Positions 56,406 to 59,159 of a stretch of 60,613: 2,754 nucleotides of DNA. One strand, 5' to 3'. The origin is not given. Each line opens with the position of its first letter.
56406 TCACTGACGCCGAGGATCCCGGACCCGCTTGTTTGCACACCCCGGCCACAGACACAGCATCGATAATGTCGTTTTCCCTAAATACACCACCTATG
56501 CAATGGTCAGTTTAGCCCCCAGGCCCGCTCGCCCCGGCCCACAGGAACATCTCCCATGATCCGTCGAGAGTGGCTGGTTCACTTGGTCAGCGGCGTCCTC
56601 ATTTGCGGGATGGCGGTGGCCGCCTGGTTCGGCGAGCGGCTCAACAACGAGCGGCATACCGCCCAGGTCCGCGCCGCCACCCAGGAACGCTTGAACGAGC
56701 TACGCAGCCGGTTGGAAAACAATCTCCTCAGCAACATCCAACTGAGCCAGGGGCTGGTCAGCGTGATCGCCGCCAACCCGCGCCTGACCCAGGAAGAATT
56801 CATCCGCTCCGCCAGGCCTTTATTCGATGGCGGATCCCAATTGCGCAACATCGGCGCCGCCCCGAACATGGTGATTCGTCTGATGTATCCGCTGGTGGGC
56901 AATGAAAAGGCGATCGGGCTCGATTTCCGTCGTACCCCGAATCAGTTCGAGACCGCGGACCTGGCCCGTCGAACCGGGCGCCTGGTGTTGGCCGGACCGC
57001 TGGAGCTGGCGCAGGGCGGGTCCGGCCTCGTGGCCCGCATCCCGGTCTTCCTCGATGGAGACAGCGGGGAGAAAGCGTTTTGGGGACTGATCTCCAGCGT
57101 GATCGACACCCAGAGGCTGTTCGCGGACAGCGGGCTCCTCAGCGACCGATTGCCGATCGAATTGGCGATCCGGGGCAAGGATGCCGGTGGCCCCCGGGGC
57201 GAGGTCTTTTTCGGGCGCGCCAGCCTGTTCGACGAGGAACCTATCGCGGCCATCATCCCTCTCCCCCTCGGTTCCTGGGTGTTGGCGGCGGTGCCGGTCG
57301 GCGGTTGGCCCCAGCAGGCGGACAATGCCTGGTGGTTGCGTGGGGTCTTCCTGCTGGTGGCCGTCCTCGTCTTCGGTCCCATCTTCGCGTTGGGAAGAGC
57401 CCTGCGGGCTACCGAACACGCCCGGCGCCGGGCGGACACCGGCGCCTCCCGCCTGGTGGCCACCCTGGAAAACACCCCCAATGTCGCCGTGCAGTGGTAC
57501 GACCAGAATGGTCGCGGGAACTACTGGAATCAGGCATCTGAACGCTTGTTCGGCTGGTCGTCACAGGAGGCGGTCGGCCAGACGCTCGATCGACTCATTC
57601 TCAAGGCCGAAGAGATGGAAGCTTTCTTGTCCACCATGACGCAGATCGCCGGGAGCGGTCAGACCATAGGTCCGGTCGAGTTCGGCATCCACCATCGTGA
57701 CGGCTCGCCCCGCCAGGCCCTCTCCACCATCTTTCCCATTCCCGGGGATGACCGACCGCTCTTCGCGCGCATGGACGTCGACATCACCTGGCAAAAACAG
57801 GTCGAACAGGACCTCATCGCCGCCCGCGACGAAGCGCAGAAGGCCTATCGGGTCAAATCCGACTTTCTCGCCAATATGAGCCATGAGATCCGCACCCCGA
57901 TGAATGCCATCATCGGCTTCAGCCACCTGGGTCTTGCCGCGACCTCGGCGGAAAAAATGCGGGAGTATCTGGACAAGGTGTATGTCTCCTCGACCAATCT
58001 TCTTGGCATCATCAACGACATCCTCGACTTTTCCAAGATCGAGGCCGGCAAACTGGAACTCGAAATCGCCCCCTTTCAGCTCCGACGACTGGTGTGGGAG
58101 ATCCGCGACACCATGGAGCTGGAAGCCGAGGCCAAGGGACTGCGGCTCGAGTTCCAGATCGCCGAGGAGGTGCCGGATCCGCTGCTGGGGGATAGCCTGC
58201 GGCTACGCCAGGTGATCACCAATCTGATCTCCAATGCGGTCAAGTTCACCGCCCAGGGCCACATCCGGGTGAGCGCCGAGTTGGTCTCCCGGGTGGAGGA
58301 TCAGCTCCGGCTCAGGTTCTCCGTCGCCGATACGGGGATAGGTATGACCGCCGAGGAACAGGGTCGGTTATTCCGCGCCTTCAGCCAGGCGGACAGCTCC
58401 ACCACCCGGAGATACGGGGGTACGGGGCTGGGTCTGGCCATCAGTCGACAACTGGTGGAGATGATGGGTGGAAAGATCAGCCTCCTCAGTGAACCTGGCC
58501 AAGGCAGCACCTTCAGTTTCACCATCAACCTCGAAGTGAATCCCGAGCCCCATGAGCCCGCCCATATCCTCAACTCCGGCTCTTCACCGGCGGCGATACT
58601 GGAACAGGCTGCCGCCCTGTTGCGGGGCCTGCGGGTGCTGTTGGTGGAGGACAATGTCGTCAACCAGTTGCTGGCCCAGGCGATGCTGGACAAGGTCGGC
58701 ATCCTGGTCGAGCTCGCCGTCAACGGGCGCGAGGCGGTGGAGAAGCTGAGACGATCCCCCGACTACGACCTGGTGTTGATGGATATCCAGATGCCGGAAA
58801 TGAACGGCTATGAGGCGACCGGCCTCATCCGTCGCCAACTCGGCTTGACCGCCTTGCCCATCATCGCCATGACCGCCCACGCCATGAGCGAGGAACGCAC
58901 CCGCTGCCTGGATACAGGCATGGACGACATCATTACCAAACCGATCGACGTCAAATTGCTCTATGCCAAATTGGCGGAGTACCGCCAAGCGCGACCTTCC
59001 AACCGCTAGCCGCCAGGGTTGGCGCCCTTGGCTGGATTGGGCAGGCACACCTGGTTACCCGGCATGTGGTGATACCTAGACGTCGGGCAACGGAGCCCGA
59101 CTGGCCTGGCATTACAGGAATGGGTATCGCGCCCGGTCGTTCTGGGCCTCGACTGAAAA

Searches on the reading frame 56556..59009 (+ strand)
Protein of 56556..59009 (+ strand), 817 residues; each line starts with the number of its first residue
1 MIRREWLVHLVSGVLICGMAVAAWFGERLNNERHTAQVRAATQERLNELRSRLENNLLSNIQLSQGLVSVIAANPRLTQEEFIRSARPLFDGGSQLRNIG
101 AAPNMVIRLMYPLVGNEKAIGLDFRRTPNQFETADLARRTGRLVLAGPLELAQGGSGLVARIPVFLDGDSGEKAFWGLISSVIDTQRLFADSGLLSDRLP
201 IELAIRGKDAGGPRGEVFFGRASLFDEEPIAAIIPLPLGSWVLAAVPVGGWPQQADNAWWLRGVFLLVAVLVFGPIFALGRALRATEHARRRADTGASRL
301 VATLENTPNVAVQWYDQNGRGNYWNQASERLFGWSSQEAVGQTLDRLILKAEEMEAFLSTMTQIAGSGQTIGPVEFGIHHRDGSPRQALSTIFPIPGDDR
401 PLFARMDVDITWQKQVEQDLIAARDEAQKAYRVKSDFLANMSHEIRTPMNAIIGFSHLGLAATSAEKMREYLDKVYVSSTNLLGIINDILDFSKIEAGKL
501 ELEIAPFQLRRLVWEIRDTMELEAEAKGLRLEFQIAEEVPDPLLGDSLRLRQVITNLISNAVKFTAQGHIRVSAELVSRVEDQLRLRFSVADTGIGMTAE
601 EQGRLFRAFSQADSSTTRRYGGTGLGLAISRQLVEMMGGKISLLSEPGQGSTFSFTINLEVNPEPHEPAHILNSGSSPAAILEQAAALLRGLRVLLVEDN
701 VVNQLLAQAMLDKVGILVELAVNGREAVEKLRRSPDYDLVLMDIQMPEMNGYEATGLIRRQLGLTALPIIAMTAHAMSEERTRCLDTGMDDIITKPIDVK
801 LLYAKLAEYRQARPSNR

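Call 83: search_protein_families(library=ncbifam, proteins=[window:56556-59009:+], max_evalue=1e-10)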
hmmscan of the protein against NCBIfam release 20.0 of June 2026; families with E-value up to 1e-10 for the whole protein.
window:56556-59009:+ (817 aa): 96 families (the best 25 are shown)
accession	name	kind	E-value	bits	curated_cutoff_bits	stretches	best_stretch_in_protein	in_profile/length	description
NF008318.0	PRK11107.1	equivalog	6.1e-129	431.6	890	2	420-667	279-526/920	two-component sensor histidine kinase BarA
TIGR02956.1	TMAO_torS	equivalog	1.1e-107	361.3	676.5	1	422-811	452-821/967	TMAO reductase system sensor histidine kinase/response regulator TorS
NF041947.1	LuxQ_Vibrio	equivalog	2.2e-106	356.7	1200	1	323-812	373-841/843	quorum-sensing autoinducer 2 sensor kinase/phosphatase LuxQ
NF008302.0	PRK11091.1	equivalog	2.1e-95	320.5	838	1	302-812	159-645/779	aerobic respiration two-component sensor histidine kinase ArcB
NF045901.1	HisKinLetSLeg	equivalog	1.8e-92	310.8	1650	2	423-660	282-519/906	two-component system sensor histidine kinase LetS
NF011874.0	PRK15347.1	equivalog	7e-91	305.6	852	2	418-684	382-636/921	two component system sensor kinase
NF038297.2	hybrid_HK_HrmK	equivalog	1e-89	301.9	725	1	412-809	213-607/607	hybrid histidine kinase/response regulator HrmK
NF008099.0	PRK10841.1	equivalog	4.5e-82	276.2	920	2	408-659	444-690/949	two-component system sensor histidine kinase RcsC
NF008543.0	PRK11466.1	equivalog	1.1e-70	238.5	982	1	422-814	432-802/914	TMAO reductase system sensor histidine kinase/response regulator TorS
NF007420.1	PRK09959.1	equivalog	7.5e-63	212.6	1995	1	391-811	669-1075/1197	acid-sensing system histidine kinase EvgS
NF046044.1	PnpS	equivalog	1.5e-58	198.6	400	1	420-657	154-389/390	two-component system histidine kinase PnpS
NF047874.1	MASE3_PAS_HK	subfamily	5.8e-51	174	560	1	312-661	278-627/655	MASE3 domain-containing sensor histidine kinase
TIGR02966.1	phoR_proteo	equivalog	6.6e-50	170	334.2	1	415-657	93-333/333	phosphate regulon sensor histidine kinase PhoR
NF041832.1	near_NosP_CTERM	subfamily_domain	1.7e-47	162.3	400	1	429-802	2-362/370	NahK/ErcS family hybrid sensor histidine kinase/response regulator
NF047465.1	hybrid_HK_LvrA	exception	1.7e-44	152.1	1200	1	429-809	197-583/819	hybrid histidine kinase/response regulator LvrA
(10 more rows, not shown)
